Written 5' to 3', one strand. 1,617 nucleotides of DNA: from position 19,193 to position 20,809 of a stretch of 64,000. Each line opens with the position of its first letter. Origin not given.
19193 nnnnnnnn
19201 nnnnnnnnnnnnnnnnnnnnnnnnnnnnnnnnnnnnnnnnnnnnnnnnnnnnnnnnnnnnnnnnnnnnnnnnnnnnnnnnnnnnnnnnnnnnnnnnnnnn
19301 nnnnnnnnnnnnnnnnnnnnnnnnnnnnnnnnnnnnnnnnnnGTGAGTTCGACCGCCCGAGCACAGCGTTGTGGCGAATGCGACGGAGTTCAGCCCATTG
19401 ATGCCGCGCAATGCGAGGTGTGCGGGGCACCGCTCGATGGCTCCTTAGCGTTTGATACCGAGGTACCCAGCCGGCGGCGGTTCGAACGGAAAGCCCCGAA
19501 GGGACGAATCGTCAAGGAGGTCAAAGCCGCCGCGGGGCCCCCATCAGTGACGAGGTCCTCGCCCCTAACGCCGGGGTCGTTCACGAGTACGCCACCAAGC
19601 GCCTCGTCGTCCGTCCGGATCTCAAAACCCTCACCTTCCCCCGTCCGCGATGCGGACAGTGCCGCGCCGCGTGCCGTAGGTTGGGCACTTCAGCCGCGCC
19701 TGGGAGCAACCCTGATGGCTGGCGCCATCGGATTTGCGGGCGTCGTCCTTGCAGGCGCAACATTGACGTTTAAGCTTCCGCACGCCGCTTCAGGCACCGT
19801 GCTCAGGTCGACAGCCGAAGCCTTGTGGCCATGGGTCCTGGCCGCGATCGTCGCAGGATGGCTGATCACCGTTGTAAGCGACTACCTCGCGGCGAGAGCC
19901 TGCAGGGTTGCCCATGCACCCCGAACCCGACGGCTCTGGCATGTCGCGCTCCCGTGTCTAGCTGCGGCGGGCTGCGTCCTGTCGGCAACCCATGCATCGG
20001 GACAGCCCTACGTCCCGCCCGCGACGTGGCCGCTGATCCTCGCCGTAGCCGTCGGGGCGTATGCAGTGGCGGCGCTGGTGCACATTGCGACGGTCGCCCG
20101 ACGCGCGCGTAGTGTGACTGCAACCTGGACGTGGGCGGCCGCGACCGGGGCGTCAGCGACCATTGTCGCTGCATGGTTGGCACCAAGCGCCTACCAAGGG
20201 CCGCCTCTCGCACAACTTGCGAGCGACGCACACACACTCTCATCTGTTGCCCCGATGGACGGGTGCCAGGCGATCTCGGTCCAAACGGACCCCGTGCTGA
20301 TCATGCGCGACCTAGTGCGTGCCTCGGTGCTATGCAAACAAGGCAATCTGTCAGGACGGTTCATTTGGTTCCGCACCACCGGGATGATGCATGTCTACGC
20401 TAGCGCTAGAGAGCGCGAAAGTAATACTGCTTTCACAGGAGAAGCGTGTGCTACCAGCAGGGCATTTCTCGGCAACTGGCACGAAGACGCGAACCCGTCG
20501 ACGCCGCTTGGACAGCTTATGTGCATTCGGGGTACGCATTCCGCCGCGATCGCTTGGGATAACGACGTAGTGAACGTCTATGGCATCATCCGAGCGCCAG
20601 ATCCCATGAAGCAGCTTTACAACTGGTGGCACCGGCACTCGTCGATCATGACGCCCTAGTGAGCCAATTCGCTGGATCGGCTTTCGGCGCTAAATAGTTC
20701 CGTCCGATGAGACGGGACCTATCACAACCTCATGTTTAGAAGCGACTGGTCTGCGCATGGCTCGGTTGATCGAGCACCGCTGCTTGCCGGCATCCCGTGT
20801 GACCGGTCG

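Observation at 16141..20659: vWA / PP2C / Ser-Thr kinase / zinc-ribbon membrane protein operon: candidate phospho-switch defence or signalling system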

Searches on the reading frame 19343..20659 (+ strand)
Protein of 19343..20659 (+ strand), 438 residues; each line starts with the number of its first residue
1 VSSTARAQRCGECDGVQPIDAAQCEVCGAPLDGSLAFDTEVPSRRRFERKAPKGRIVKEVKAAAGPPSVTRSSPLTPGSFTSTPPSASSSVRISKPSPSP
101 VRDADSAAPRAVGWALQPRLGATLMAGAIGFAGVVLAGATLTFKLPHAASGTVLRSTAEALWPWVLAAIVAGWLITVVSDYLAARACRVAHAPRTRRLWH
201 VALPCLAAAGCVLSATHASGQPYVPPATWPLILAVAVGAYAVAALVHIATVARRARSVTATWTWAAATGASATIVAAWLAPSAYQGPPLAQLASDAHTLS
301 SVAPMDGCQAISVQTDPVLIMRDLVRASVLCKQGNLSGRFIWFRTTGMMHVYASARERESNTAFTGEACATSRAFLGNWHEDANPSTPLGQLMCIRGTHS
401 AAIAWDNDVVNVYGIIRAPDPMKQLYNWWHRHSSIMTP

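Call 3: search_protein_families(library=pfam, proteins=[window:19343-20659:+], max_evalue=0.01)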
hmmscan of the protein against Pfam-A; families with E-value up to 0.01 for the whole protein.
window:19343-20659:+ (438 aa): 0 families

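Call 4: search_protein_families(library=padloc, proteins=[window:19343-20659:+], max_evalue=0.01)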
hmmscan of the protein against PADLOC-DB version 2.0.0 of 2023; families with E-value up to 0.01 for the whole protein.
window:19343-20659:+ (438 aa): 0 families

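Call 5: search_protein_families(library=ncbifam, proteins=[window:19343-20659:+], max_evalue=0.01)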
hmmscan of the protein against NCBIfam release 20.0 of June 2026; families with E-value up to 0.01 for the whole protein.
window:19343-20659:+ (438 aa): 0 families

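Call 30: find_homologous_proteins(query=window:19343-20659:+, max_evalue=0.001)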
Query window:19343-20659:+ (438 aa): 4 proteins with E <= 0.001 among 8000 candidates.
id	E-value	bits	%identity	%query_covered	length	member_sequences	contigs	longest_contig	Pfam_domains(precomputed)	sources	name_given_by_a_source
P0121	5.5e-288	973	100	100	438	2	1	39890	-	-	-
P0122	2.1e-191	655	70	99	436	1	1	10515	-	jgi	jgi:hypothetical protein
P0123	1.3e-105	372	44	99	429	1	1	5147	-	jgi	jgi:hypothetical protein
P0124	3.4e-91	325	49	67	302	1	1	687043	-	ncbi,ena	-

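Call 31: find_encoding_contigs(protein=P0122, flank=10000, max_places=3)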
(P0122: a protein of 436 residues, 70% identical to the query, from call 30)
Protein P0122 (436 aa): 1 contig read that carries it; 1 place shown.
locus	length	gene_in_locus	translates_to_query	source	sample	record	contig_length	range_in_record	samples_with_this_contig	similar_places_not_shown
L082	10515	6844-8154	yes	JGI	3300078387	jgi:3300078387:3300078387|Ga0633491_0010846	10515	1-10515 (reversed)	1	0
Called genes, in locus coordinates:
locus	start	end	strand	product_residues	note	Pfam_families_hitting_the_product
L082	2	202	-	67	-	?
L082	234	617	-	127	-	PF01609:DDE_Tnp_1, PF13586:DDE_Tnp_1_2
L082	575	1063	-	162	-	PF13340:DUF4096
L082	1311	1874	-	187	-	PF12680:SnoaL_2 (weak)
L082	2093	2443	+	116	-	PF00436:SSB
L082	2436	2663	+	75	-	PF12728:HTH_17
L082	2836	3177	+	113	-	PF15616:TerY_C (weak)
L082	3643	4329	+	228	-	PF25106:VWA_4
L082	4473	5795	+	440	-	-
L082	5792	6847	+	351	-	PF00069:Pkinase, PF07714:PK_Tyr_Ser-Thr, PF06293:Kdo (weak)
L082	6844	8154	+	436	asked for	-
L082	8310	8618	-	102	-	-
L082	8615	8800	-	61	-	-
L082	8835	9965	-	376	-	PF14659:Phage_int_SAM_3 (faint), PF00589:Phage_integrase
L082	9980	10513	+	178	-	?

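Call 32: find_encoding_contigs(protein=P0124, flank=10000, max_places=3)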
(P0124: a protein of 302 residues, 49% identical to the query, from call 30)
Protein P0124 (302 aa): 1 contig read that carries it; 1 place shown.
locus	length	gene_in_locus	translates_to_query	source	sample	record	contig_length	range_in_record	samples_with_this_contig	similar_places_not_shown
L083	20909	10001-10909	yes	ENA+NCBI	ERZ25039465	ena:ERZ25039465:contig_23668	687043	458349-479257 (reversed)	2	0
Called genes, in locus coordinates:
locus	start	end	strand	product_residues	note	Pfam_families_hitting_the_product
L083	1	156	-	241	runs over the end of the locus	PF00005:ABC_tran, PF02463:SMC_N (faint), PF13304:AAA_21 (weak)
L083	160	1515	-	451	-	PF00005:ABC_tran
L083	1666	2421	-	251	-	PF00005:ABC_tran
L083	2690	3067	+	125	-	PF03795:YCII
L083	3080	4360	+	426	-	PF04542:Sigma70_r2, PF08281:Sigma70_r4_2, PF20239:DUF6596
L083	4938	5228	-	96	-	-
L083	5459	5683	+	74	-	PF22513:FitA-like_RHH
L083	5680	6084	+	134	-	PF01850:PIN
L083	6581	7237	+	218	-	PF25106:VWA_4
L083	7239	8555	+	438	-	-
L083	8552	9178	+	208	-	PF01636:APH (weak), PF00069:Pkinase, PF06293:Kdo (weak)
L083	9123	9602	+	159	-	-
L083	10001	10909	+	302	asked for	-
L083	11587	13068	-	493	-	-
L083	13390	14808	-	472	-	PF07992:Pyr_redox_2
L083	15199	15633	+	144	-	PF07366:SnoaL, PF12680:SnoaL_2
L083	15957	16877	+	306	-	-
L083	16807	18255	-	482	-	PF00067:p450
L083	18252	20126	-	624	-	PF00239:Resolvase, PF07508:Recombinase, PF13408:Zn_ribbon_recom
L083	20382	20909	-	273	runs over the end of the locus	PF13814:Replic_Relax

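Call 33: find_encoding_contigs(protein=P0123, flank=10000, max_places=3)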
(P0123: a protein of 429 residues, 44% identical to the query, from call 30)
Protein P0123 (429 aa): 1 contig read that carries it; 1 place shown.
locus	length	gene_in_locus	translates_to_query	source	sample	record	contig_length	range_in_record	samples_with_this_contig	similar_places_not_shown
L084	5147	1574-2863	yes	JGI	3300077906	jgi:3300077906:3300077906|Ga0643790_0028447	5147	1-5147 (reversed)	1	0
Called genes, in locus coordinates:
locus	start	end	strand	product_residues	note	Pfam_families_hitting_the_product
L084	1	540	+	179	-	?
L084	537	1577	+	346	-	PF01636:APH (weak), PF07714:PK_Tyr_Ser-Thr, PF00069:Pkinase, PF06293:Kdo (weak)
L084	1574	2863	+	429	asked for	-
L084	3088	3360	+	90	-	PF13711:DUF4160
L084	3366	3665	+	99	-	PF10387:DUF2442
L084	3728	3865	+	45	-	-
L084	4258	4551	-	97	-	-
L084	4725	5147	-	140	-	?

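Call 55: find_homologous_proteins(query=A4, max_evalue=0.001)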
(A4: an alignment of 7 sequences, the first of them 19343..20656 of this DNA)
Query A4 (7 sequences) (438 aa, profile of the alignment): 6 proteins with E <= 0.001 among 8000 candidates.
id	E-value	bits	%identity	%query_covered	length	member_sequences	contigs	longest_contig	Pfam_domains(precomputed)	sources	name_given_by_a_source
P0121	5.0e-196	670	100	100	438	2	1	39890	-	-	-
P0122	2.0e-194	665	70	99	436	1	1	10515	-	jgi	jgi:hypothetical protein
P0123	7.6e-186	637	44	99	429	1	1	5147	-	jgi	jgi:hypothetical protein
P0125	1.9e-133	464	27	99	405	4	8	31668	-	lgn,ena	-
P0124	1.6e-130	454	49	67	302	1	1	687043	-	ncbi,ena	-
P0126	6.2e-115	403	28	99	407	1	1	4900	-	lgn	-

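Call 67: predict_structure(alignment_id=A5)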
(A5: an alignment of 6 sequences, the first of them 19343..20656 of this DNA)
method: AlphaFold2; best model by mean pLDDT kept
length: 438 residues; sequences in the alignment: 6
mean_pLDDT: 55.0   pTM: 0.44
mean pLDDT of the five models: 55.0, 54.4, 52.2, 50.9, 50.0
residues with pLDDT >= 90: 0; 70-90: 117; 50-70: 129; < 50: 192
segments of 3 or more residues with pLDDT < 50: 1-4, 40-118, 144-148, 257-259, 282-285, 345-438
pLDDT, mean of each block of 10 residues (from residue 1): 56 72 72 62 34 31 33 37 39 37 36 45 66 70 50 65 82 84 79 72 80 72 68 84 81 56 60 65 56 71 66 57 62 56 48 34 32 33 32 33 34 39 43 35
secondary structure, 60 per line:
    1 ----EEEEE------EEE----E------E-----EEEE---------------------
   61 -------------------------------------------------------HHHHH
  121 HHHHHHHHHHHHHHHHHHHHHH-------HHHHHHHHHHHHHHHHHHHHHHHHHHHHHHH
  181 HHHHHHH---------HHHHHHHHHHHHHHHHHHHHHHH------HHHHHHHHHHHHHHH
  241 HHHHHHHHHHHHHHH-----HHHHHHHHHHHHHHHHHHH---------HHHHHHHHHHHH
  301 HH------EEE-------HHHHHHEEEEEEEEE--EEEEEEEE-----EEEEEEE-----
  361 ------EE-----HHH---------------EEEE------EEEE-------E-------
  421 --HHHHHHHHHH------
elements in order: E5-9 E16-18 E36-39 H116-142 H150-187 H197-219 H226-255 H261-279 H289-302 E309-311 H319-324 E325-333 E336-343 E349-355 E392-395 E402-405 H423-432

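Call 68: search_protein_representatives(alignment_id=A5)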
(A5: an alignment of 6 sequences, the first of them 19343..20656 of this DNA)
Query: 6 sequences, 433 profile positions. Proteins with E-value up to 0.001 (for the whole library): 77; up to 1e-10: 35; up to 1e-30: 20. The best 77 are listed.
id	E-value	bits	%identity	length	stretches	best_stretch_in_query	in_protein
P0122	4.5e-209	711.2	-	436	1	1-430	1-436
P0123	4.5e-197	671.7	-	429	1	1-431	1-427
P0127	9.3e-89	314.8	-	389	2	110-429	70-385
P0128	9.0e-80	285.2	-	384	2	86-425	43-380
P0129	1.5e-74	268.0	-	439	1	1-429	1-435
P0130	7.7e-69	249.2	-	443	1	1-429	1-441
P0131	1.5e-66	241.6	-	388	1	94-429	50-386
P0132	5.1e-62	226.7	-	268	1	173-427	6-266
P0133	3.1e-61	224.1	-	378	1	98-431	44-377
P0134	1.3e-57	212.2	-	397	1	120-429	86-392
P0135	1.8e-56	208.4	-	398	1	20-428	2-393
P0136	5.6e-56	206.8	-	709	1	66-430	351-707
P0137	3.2e-54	201.0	-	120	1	314-430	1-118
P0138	1.2e-50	189.2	-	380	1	108-424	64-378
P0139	1.7e-49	185.4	-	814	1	101-425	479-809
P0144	3.7e-41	157.9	-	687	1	50-428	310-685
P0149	1.8e-22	96.4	-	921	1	81-424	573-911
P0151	2.9e-20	89.1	-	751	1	115-427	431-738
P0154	2.8e-18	82.6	-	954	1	87-430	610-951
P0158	1.7e-13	66.8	-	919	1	14-425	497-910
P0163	3.1e-09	52.8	-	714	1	157-425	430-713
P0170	1.2e-06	44.2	-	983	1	140-427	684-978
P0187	2.1e-04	36.8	-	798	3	322-424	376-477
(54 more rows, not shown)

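Call 69: search_protein_families(library=pfam, proteins=[P0136, P0139, P0144, P0149, P0151, P0154, P0158, P0163, P0170, P0187], max_evalue=0.001)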
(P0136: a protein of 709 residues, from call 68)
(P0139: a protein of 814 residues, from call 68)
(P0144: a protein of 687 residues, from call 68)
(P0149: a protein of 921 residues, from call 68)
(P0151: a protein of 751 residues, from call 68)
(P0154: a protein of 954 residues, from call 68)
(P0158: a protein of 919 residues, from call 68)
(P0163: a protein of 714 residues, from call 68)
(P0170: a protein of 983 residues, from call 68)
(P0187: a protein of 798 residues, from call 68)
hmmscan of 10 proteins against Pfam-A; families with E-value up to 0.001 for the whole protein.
P0136 (709 aa): 1 family
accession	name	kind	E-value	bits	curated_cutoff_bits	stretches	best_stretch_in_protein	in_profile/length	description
PF00069.31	Pkinase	-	1.1e-06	28.8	31.7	1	127-229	104-200/263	Protein kinase domain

P0139 (814 aa): 4 families
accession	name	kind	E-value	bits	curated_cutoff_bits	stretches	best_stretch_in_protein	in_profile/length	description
PF00069.31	Pkinase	-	3e-33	115.8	31.7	1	7-202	58-258/263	Protein kinase domain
PF07714.23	PK_Tyr_Ser-Thr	-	1.3e-20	74.2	23.1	1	6-150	60-206/258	Protein tyrosine and serine/threonine kinase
PF06293.20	Kdo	-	3.4e-06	27.1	21.3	1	32-96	103-167/207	Lipopolysaccharide kinase (Kdo/WaaP) family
PF03109.22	ABC1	-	4.8e-05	23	22.9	1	27-102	148-218/244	ABC1 atypical kinase-like domain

P0144 (687 aa): 1 family
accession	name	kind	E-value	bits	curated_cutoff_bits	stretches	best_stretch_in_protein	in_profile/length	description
PF00069.31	Pkinase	-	0.00095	19.1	31.7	0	117-238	71-192/263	Protein kinase domain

P0149 (921 aa): 2 families
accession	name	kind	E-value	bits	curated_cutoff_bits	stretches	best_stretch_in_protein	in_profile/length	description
PF00069.31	Pkinase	-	1.5e-31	110.2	31.7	1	108-308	52-253/263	Protein kinase domain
PF07714.23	PK_Tyr_Ser-Thr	-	3.8e-17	62.9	23.1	1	109-262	56-209/258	Protein tyrosine and serine/threonine kinase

P0151 (751 aa): 0 families

P0154 (954 aa): 2 families
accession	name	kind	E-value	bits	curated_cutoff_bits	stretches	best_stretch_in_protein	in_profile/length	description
PF00069.31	Pkinase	-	2e-37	129.5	31.7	1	136-340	49-258/263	Protein kinase domain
PF07714.23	PK_Tyr_Ser-Thr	-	8.7e-23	81.4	23.1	1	136-286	52-205/258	Protein tyrosine and serine/threonine kinase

P0158 (919 aa): 2 families
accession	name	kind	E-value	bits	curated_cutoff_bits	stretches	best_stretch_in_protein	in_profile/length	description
PF00069.31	Pkinase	-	8.1e-34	117.6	31.7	1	55-301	2-256/263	Protein kinase domain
PF07714.23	PK_Tyr_Ser-Thr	-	5.5e-20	72.2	23.1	1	57-262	4-217/258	Protein tyrosine and serine/threonine kinase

P0163 (714 aa): 1 family
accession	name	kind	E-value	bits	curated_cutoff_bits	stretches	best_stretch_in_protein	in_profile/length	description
PF00069.31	Pkinase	-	0.00025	21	31.7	1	153-257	90-190/263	Protein kinase domain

P0170 (983 aa): 2 families
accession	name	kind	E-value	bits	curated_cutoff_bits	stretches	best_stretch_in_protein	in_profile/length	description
PF00069.31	Pkinase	-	1.6e-34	120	31.7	1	113-359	9-258/263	Protein kinase domain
PF07714.23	PK_Tyr_Ser-Thr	-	2.3e-19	70.2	23.1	1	121-304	17-206/258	Protein tyrosine and serine/threonine kinase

P0187 (798 aa): 3 families
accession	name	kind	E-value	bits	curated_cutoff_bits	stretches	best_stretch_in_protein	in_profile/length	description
PF00069.31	Pkinase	-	2.8e-40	138.8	31.7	1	3-241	14-253/263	Protein kinase domain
PF07714.23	PK_Tyr_Ser-Thr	-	4.2e-27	95.5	23.1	1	9-239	23-248/258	Protein tyrosine and serine/threonine kinase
PF03109.22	ABC1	-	5.6e-06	26.1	22.9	1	35-144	119-219/244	ABC1 atypical kinase-like domain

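Call 111: search_protein_families(library=pfam, proteins=[L082:2836-3174:+], max_evalue=0.05)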
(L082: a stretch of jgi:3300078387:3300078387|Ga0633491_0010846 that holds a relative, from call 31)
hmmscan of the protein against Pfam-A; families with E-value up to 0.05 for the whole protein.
L082:2836-3174:+ (113 aa): 2 families
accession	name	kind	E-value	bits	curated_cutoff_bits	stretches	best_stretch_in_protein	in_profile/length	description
PF15616.11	TerY_C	-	2.5e-06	28.1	28.4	1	58-102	72-116/129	TerY-C metal binding domain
PF00643.29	zf-B_box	-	0.042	14.4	24.1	0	63-83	6-27/42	B-box zinc finger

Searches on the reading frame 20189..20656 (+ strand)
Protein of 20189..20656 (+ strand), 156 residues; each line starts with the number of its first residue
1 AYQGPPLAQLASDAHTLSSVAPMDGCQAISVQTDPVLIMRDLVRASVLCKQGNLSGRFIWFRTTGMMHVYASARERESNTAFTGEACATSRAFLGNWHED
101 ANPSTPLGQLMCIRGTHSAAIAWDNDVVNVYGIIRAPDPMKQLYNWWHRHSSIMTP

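Call 75: search_solved_structures(query=A6, max_evalue=1)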
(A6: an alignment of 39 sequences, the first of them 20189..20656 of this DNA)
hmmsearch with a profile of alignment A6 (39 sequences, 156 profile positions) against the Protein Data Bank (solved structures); distinct sequences matched with E-value up to 1: 15.
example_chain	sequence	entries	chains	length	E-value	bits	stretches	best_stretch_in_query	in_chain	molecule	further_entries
9bl3_G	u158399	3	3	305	0.038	17.2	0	103-139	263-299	Killer cell immunoglobulin-like receptor 3DL1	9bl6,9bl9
9bl4_G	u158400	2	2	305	0.039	17.2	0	103-139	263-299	Killer cell immunoglobulin-like receptor 3DL1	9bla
5b39_G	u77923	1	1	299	0.082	16.2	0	103-137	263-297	Killer cell immunoglobulin-like receptor 3DL1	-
5t6z_G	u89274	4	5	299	0.089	16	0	103-137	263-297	Killer cell immunoglobulin-like receptor 3DL1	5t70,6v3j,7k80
9d96_G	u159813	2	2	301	0.09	16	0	103-137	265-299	Killer cell immunoglobulin-like receptor 3DL1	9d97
3vh8_G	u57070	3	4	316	0.1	15.8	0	103-137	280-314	Killer cell immunoglobulin-like receptor 3DL1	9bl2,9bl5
9lra_K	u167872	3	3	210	0.16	15.2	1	79-137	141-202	Killer cell immunoglobulin-like receptor 2DL2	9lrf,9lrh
8tmu_C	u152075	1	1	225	0.25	14.6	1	79-136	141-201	Killer cell immunoglobulin-like receptor 2DL2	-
6pa1_D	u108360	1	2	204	0.31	14.3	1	79-134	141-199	Killer cell immunoglobulin-like receptor 2DL2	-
9k2s_C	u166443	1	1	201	0.46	13.7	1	79-134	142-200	KIR2DL2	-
2dl2_A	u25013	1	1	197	0.56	13.4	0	79-132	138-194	PROTEIN (MHC CLASS I NK CELL RECEPTOR PRECURSOR (P58 NATURAL KILLER CELL RECEPTOR CLONE CL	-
2dli_A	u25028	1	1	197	0.57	13.4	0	79-132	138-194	PROTEIN (MHC CLASS I NK CELL RECEPTOR PRECURSOR)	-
1efx_D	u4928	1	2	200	0.59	13.4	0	79-132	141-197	NATURAL KILLER CELL RECEPTOR KIR2DL2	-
3wuw_G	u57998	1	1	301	0.79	13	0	103-128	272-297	Killer cell immunoglobulin-like receptor 3DL1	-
9l4h_D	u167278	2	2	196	0.99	12.6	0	82-132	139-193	Killer cell immunoglobulin-like receptor 2DL2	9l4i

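Call 83: predict_structure(alignment_id=A6)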
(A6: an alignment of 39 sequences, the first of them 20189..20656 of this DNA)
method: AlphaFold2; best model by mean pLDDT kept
length: 156 residues; sequences in the alignment: 39
mean_pLDDT: 92.5   pTM: 0.87
mean pLDDT of the five models: 92.5, 92.2, 92.1, 91.8, 89.9
residues with pLDDT >= 90: 127; 70-90: 25; 50-70: 4; < 50: 0
segments of 3 or more residues with pLDDT < 50: none
pLDDT, mean of each block of 10 residues (from residue 1): 86 96 96 83 95 97 96 94 94 92 84 95 97 96 95 76
secondary structure, 60 per line:
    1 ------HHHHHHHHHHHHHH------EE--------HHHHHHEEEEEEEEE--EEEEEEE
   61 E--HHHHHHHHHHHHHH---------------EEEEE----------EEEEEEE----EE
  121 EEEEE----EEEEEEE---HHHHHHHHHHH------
elements in order: H7-20 H37-42 E43-51 E54-61 H64-77 E93-97 E108-114 E119-125 E130-136 H140-150

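Call 86: fold_search(model_id=the predicted structure, library=pdb)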
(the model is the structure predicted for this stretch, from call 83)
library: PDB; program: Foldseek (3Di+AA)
matches with E <= 10: 1309; with E <= 0.001: 0
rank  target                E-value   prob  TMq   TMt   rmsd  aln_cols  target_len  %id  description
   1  7cu9_A                1.9e-03  0.96  0.35  0.30   9.6       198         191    9  Crystal structure of the soluble domain of TiME protein from Mycobacterium smegmatis (released 2021-08-25)
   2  7cu9_B                4.9e-03  0.85  0.33  0.29   9.8       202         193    8  Crystal structure of the soluble domain of TiME protein from Mycobacterium smegmatis (released 2021-08-25)
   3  1vr8                  2.0e-02  0.96  0.42  0.47   7.5       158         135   10  Crystal structure of GTP binding regulator (TM1622) from Thermotoga Maritima at 1.75 A resolution (released 2005-03-15)
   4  6pdk                  3.2e-02  0.25  0.24  0.16  15.5       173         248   13  The Structure of Smlt3025, an immunity protein of the Stenotrophomonas maltophilia type IV secretion system (released 2019-09-04)
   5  4rth_A                4.1e-02  0.33  0.25  0.24   9.0       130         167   14  The crystal structure of PsbP from Zea mays (released 2015-03-11)
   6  3v7b_B                6.1e-02  0.69  0.35  0.38   8.6       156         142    8  Dip2269 protein from corynebacterium diphtheriae (released 2012-01-11)
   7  6e8a_A                6.5e-02  0.33  0.31  0.32  10.9       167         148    9  Crystal structure of DcrB from Salmonella enterica at 1.92 Angstroms resolution (released 2018-10-31)
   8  3v7b_A                7.3e-02  0.87  0.39  0.41   7.2       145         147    6  Dip2269 protein from corynebacterium diphtheriae (released 2012-01-11)
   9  3c6m_A                7.8e-02  0.91  0.34  0.17   9.1       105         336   10  Crystal structure of human spermine synthase in complex with spermine and 5-methylthioadenosine (released 2008-02-19)
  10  1g81                  7.8e-02  0.20  0.25  0.24  16.9       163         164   11  CHORISMATE LYASE WITH BOUND PRODUCT, ORTHORHOMBIC CRYSTAL FORM (released 2001-05-15)
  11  7cu8_A                9.3e-02  0.41  0.34  0.30   8.8       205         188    9  Crystal structure of the soluble domain of TiME protein from Mycobacterium tuberculosis (released 2021-08-25)
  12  4rth_B                9.3e-02  0.21  0.25  0.24   8.9       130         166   13  The crystal structure of PsbP from Zea mays (released 2015-03-11)
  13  7dru_G                9.3e-02  0.11  0.15  0.19  14.4       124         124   10  Crystal Structure of the Dog Lipocalin Allergen Can f 1 (released 2021-11-10)
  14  7cu8_D                9.8e-02  0.57  0.38  0.33   7.7       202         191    8  Crystal structure of the soluble domain of TiME protein from Mycobacterium tuberculosis (released 2021-08-25)
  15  4kr1                  1.0e-01  0.38  0.22  0.18   8.5        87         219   13  Crystal structure of the kinetechore protein Iml3 from budding yeast (released 2013-12-18)
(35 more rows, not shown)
